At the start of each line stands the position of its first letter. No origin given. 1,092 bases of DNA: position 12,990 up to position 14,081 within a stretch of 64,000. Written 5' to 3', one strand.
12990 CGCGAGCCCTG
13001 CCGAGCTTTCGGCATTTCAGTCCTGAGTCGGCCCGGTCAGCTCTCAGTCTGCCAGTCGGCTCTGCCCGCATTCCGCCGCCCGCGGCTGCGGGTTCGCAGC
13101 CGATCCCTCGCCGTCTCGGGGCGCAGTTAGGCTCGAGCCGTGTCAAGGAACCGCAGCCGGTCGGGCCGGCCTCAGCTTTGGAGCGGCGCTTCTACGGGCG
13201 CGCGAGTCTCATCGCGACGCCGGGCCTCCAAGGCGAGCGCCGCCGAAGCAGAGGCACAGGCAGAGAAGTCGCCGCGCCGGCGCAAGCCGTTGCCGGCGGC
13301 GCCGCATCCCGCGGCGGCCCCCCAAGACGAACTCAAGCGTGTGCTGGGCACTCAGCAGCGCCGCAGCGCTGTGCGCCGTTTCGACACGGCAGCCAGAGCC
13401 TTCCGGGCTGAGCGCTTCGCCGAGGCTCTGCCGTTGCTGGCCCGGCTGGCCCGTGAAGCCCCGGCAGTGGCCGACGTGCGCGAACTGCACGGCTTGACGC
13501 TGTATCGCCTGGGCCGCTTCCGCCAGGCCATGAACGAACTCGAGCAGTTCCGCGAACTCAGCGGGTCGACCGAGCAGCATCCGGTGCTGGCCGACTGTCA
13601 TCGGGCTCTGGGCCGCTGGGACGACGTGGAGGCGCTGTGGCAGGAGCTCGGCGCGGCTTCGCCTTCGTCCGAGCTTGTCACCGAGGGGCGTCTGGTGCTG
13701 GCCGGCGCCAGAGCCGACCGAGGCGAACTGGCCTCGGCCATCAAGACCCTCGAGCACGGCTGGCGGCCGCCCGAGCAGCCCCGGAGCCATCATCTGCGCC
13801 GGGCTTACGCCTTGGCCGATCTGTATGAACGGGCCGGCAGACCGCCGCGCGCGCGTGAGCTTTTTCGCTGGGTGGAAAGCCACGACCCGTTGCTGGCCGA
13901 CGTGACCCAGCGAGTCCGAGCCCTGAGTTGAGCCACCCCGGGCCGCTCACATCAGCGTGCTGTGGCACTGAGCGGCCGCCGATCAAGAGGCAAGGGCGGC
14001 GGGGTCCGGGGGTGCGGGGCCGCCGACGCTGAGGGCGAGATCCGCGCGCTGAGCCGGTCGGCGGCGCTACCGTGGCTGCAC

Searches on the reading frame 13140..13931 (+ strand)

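Call 10: search_protein_families(library=pfam, proteins=[window:13140-13931:+])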
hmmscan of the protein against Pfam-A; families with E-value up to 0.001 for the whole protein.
window:13140-13931:+ (263 aa): 9 families
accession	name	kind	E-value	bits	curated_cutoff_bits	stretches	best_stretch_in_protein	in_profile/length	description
PF13428.12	TPR_14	-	1.2e-10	41.4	23.5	0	222-254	4-36/44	Tetratricopeptide repeat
PF14559.12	TPR_19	-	1.5e-10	41.6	25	1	88-136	2-50/68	Tetratricopeptide repeat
PF07719.23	TPR_2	-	6.9e-08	32.5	27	0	223-243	5-25/34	Tetratricopeptide repeat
PF12895.13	ANAPC3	-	1.8e-07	31.7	27.2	1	92-166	4-78/82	Anaphase-promoting complex, cyclosome, subunit 3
PF13371.12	TPR_9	-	1.7e-05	25.2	35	1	85-145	3-63/73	Tetratricopeptide repeat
PF13424.12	TPR_12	-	3.2e-05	24.5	30.1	0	115-160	7-54/77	Tetratricopeptide repeat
PF13174.12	TPR_6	-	6.5e-05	23.8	26.3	0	117-139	6-28/33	Tetratricopeptide repeat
PF13176.12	TPR_7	-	0.00023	21.5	27.9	0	223-243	3-23/36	Tetratricopeptide repeat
PF13432.12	TPR_16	-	0.00099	20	32.7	0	86-134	6-53/65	Tetratricopeptide repeat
